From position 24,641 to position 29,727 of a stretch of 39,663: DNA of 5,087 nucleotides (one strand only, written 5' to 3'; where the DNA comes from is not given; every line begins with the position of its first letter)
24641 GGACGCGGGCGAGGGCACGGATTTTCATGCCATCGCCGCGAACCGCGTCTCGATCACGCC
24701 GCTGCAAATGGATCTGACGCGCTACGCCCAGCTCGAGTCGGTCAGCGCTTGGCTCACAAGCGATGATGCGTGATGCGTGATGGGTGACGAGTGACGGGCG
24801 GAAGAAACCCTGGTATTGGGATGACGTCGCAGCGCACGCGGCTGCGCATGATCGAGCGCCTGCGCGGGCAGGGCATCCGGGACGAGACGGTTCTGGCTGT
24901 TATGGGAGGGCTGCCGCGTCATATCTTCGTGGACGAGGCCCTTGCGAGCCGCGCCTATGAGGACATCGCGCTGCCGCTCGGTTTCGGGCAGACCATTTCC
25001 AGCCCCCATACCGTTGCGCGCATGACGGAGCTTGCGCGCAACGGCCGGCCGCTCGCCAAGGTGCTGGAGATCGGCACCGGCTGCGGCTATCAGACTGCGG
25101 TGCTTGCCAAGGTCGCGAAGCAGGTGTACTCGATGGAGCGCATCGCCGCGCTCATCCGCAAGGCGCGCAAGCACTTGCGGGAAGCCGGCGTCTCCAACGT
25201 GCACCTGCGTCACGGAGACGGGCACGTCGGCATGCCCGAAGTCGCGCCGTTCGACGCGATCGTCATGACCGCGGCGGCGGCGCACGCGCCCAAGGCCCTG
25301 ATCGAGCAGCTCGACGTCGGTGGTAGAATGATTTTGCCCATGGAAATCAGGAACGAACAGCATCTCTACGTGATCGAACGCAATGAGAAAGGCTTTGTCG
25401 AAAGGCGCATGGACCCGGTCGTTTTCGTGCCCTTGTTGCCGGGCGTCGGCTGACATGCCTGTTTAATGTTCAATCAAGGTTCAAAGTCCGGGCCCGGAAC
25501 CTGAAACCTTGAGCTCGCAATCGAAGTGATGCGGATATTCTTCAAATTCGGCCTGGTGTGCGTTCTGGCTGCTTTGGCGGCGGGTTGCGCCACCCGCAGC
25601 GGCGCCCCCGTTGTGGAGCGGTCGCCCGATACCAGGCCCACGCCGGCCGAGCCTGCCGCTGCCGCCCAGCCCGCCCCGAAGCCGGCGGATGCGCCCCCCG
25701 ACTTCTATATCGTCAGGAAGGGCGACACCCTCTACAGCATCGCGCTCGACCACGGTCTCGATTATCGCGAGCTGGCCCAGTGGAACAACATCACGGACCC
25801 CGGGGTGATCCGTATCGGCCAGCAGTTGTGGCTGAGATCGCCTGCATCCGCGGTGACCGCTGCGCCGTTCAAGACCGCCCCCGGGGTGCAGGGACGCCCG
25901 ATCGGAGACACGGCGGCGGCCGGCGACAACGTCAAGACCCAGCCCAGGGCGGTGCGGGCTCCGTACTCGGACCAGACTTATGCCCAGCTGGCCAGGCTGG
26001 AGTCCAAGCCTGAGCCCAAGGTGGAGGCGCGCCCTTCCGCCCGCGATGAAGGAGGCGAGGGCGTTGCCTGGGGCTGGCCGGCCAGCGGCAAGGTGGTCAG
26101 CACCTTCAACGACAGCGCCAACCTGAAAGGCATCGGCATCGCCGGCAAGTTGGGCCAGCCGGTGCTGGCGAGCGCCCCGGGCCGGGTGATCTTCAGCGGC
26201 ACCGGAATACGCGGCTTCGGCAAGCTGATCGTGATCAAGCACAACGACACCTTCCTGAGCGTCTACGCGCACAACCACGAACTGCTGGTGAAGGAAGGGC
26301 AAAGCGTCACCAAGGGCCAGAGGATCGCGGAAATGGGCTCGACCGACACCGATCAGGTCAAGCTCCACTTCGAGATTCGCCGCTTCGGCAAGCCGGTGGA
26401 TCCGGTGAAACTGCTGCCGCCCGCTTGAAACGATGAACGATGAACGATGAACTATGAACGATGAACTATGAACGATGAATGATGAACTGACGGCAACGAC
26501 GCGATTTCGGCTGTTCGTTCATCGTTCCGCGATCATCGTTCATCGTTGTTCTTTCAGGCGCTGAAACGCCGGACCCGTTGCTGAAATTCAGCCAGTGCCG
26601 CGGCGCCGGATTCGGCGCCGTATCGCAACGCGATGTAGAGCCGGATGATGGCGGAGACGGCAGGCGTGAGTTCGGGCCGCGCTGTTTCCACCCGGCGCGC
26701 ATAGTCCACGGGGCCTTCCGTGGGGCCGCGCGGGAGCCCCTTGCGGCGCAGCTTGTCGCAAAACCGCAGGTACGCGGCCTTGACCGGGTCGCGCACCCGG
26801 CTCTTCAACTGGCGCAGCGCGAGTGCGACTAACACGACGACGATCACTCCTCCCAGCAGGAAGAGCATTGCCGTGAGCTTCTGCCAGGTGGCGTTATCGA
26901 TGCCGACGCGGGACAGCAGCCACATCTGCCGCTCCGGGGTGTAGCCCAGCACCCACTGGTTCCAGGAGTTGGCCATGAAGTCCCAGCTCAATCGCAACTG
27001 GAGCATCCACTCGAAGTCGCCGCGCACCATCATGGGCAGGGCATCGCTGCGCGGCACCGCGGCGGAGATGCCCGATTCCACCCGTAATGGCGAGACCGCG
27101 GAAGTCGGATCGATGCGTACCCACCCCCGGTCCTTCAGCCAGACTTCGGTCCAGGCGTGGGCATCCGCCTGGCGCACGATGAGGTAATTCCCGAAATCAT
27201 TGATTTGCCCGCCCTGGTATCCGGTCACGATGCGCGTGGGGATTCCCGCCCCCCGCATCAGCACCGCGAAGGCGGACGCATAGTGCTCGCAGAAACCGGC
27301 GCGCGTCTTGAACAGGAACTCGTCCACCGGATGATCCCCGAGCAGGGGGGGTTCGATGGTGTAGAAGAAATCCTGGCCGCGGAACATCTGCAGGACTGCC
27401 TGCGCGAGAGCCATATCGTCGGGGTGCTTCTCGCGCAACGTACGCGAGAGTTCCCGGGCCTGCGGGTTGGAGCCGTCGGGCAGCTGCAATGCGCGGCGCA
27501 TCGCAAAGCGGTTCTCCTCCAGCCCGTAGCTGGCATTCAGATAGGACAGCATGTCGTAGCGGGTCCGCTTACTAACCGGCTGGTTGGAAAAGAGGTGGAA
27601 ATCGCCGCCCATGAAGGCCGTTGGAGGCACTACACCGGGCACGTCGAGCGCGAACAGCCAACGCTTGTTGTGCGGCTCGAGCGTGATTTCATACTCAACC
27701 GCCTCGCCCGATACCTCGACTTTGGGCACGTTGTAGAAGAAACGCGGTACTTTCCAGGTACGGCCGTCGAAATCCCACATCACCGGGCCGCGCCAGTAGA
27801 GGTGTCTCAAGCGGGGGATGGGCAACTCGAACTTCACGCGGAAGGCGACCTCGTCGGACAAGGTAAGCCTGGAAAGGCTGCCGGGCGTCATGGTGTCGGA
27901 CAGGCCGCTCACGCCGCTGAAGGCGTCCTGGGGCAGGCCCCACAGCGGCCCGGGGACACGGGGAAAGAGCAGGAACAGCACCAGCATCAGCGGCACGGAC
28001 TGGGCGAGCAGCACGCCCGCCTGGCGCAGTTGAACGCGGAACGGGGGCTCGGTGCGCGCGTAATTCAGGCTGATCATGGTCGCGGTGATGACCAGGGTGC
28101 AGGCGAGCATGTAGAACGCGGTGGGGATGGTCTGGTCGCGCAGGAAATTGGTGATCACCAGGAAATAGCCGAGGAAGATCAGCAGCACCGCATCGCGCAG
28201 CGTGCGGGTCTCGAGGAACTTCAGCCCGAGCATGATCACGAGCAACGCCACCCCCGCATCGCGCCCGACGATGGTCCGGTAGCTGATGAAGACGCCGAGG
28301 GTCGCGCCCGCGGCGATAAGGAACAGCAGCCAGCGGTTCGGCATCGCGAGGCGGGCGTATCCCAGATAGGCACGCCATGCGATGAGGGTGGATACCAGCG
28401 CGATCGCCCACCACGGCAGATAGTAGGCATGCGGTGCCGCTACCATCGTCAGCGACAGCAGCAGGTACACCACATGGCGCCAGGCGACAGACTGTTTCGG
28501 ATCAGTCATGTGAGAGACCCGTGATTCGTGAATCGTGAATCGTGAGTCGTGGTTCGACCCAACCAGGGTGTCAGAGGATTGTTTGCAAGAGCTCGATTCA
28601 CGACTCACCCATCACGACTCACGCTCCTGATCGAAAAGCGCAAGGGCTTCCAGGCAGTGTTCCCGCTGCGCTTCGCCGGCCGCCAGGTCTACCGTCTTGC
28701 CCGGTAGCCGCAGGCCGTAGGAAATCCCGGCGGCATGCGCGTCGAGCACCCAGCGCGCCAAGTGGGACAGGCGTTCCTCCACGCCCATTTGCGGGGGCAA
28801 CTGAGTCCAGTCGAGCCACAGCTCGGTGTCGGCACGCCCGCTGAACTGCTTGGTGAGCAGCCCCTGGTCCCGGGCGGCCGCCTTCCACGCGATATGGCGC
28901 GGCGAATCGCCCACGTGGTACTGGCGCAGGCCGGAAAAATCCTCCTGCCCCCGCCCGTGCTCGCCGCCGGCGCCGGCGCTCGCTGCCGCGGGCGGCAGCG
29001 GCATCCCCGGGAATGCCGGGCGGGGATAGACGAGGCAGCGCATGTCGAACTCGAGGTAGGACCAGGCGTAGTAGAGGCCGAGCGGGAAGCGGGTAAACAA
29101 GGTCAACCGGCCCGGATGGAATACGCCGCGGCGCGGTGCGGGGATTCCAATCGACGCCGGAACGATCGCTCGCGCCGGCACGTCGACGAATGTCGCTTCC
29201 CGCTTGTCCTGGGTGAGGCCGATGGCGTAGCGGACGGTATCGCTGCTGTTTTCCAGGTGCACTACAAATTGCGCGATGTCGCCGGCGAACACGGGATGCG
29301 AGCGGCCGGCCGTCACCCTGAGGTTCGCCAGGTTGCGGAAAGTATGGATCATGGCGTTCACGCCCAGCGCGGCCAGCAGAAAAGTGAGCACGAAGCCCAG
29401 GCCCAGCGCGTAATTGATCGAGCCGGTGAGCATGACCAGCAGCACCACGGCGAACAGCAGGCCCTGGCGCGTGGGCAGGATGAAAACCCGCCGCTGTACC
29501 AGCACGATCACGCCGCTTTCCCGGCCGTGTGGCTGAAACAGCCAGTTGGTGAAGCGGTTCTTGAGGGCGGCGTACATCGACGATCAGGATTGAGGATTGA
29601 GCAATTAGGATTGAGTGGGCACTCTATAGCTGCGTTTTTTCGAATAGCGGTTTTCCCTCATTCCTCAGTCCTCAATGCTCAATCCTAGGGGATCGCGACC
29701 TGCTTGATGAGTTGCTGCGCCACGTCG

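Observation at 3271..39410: Heptad-periodic inverted-repeat elements occupy most intergenic spacers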

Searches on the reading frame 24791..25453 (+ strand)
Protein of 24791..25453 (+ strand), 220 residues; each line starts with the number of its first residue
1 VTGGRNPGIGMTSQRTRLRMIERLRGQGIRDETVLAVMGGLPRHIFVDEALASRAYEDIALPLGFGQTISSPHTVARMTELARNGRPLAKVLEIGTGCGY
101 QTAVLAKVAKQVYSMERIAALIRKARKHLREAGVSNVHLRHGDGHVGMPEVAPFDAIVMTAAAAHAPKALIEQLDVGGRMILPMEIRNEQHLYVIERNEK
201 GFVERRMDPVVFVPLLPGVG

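Call 13: search_protein_families(library=pfam, proteins=[window:24791-25453:+])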
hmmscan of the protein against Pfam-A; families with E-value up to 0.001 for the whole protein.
window:24791-25453:+ (220 aa): 7 families
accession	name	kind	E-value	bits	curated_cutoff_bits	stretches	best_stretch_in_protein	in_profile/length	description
PF01135.25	PCMT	-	6e-59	199.8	20.3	1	19-215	5-205/210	Protein-L-isoaspartate(D-aspartate) O-methyltransferase (PCMT)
PF13847.12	Methyltransf_31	-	2.2e-09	37.6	27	1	89-167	5-88/145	Methyltransferase domain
PF13649.12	Methyltransf_25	-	8e-09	36.5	27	1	91-169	1-80/97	Methyltransferase domain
PF08241.18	Methyltransf_11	-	1.1e-06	29.7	21.2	1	92-167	1-74/95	Methyltransferase domain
PF00398.26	RrnaAD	-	1.2e-06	28.3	24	1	86-143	29-84/263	Ribosomal RNA adenine dimethylase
PF05401.17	NodS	-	0.00014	22.2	24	1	75-160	31-113/201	Nodulation protein S (NodS)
PF08242.18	Methyltransf_12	-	0.00021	22.4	30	1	92-167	1-79/98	Methyltransferase domain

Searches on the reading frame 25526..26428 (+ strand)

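Call 13: search_protein_families(library=pfam, proteins=[window:25526-26428:+])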
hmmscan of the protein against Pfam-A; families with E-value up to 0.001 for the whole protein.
window:25526-26428:+ (300 aa): 3 families
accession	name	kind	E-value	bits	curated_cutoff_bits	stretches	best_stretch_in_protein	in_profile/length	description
PF01551.29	Peptidase_M23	-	4.5e-29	100.9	28.7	1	201-293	4-96/96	Peptidase family M23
PF01476.26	LysM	-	7.6e-15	55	20.9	1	61-103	1-42/43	LysM domain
PF13533.13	Biotin_lipoyl_2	-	0.00059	20.1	29.8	0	251-269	12-30/32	Biotin-lipoyl like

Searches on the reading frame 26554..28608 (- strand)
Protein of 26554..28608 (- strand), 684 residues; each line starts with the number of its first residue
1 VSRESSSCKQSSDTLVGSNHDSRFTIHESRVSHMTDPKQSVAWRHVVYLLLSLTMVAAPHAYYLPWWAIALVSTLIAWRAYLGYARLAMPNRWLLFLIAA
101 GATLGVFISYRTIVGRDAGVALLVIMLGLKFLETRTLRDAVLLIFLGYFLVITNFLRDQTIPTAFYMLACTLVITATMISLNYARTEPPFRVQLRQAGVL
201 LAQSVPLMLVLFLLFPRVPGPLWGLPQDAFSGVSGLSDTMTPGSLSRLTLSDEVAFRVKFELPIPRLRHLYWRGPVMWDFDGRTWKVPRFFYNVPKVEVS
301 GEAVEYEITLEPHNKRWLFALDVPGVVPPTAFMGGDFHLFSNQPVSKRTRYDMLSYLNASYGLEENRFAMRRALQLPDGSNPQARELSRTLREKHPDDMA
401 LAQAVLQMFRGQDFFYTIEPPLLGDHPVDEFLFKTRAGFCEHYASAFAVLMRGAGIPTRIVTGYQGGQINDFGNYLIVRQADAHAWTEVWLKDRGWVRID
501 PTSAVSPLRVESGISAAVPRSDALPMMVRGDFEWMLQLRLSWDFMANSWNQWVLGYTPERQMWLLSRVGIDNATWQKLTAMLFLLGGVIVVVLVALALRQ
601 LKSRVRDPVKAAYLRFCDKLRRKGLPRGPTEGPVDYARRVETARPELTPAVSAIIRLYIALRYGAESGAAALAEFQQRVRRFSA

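Call 13: search_protein_families(library=pfam, proteins=[window:26554-28608:-])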
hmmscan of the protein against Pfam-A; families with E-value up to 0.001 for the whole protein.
window:26554-28608:- (684 aa): 3 families
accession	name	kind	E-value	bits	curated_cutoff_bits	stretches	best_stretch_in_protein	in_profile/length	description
PF11992.13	TgpA_N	-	3.2e-80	270.1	30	1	49-358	2-329/333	TgpA N-terminal domain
PF01841.26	Transglut_core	-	3.7e-24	85.5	23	1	386-501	2-108/108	Transglutaminase-like superfamily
PF13559.11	DUF4129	-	7.8e-14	51.9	24.8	1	612-680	1-69/69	Domain of unknown function (DUF4129)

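Call 14: find_related_loci(query=window:26554-28608:-, collection=genome_contigs, flank=10000)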
Query window:26554-28608:- (684 aa) in genome_contigs; peptide patterns used: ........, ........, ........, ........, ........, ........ (x = any residue, [..] = any of these).
147 stretches matched a pattern; 124 encode a relative of the query (tblastn E <= 1e-3); the best 80 are kept; 80 distinct loci.
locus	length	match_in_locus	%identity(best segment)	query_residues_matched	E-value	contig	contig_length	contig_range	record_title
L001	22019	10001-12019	86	13-684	0e+0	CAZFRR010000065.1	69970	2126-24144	MAG TPA_asm: uncultured Streptomycetaceae bacterium isolate binchicken_co165_43 genome assembly, contig: k141_2591688, w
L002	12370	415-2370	84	33-684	0e+0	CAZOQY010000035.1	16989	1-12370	MAG TPA_asm: uncultured Streptomycetaceae bacterium isolate SRP287051_co2_186 genome assembly, contig: NODE_6296_length_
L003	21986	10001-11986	80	22-684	0e+0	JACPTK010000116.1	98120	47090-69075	MAG: Betaproteobacteria bacterium isolate NC_groundwater_730_Ag_S-0.65um_65_27 S37_SO-6_scaffold_942194, whole genome sh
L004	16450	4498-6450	79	34-684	0e+0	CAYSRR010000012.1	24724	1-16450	MAG TPA_asm: uncultured Streptomycetaceae bacterium isolate SRP344714_co2_10 genome assembly, contig: NODE_5135_length_2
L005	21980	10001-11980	77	25-684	0e+0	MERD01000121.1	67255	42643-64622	MAG: Betaproteobacteria bacterium RIFCSPLOWO2_02_FULL_67_26 rifcsplowo2_02_scaffold_891, whole genome shotgun sequence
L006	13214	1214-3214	71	17-684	0e+0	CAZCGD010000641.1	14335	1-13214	MAG TPA_asm: uncultured Streptomycetaceae bacterium isolate binchicken_co165_202 genome assembly, contig: k141_537622, w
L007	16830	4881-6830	71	34-684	0e+0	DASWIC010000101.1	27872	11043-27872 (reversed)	MAG TPA_asm: Burkholderiales bacterium isolate SMAG_U2858 k141_413125, whole genome shotgun sequence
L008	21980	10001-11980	70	24-684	0e+0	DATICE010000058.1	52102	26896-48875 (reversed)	MAG TPA_asm: Burkholderiales bacterium isolate SMAG_U16308 k141_325879, whole genome shotgun sequence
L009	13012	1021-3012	70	21-684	0e+0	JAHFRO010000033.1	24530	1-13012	MAG: Betaproteobacteria bacterium isolate nzgw576 NODE_729_length_24531_cov_17.465424, whole genome shotgun sequence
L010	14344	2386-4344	70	32-684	0e+0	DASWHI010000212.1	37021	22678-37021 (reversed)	MAG TPA_asm: Burkholderiales bacterium isolate SMAG_U2838 k141_2384743, whole genome shotgun sequence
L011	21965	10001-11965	70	30-684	0e+0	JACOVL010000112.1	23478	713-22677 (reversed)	MAG: Betaproteobacteria bacterium isolate NC_groundwater_99_Ag_S-0.1um_66_148 S_p1_S3_170907_scaffold_1254453, whole gen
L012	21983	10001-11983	67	22-684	0e+0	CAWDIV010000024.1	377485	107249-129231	MAG: uncultured beta proteobacterium isolate MFD04850.bin.2.27 genome assembly, contig: contig_40767, whole genome shotg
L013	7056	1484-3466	67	24-684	0e+0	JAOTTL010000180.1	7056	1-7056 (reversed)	MAG: Betaproteobacteria bacterium isolate 13_July_SF_Bin19 13_July_SF_Bin19_scaffold_4939_c1, whole genome shotgun seque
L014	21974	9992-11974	66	24-684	0e+0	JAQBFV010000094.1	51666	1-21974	MAG: Betaproteobacteria bacterium isolate MAG_442_bin-18 442_bin-18_ctg-094, whole genome shotgun sequence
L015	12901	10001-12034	65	9-684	0e+0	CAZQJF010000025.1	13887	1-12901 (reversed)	MAG TPA_asm: uncultured Streptomycetaceae bacterium isolate SRP136066_co1_153 genome assembly, contig: NODE_5109_length_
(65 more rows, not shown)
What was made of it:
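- On Cyanobacterial STRR: The host is a Burkholderiales bacterium (call 14).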

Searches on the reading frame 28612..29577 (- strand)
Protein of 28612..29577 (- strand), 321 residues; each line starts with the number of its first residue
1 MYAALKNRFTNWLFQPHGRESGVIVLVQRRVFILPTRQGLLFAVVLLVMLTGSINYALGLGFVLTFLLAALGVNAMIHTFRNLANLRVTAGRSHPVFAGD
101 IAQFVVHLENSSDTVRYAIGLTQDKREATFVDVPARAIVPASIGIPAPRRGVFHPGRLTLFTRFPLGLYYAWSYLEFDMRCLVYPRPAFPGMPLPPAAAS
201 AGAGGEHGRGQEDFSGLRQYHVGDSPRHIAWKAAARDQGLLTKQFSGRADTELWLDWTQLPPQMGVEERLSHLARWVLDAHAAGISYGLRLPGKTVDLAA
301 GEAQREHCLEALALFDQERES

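Call 13: search_protein_families(library=pfam, proteins=[window:28612-29577:-])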
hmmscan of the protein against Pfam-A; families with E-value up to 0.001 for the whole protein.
window:28612-29577:- (321 aa): 1 family
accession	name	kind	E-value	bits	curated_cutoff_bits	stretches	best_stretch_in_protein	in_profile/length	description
PF01882.25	DUF58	-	3.1e-05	23.7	23.4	1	218-255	3-40/216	Protein of unknown function DUF58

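Call 38: find_encoding_contigs(protein=window:28612-29577:-, flank=10000, max_places=10)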
Protein window:28612-29577:- (321 aa): no gene with exactly this product is on record in the collection.
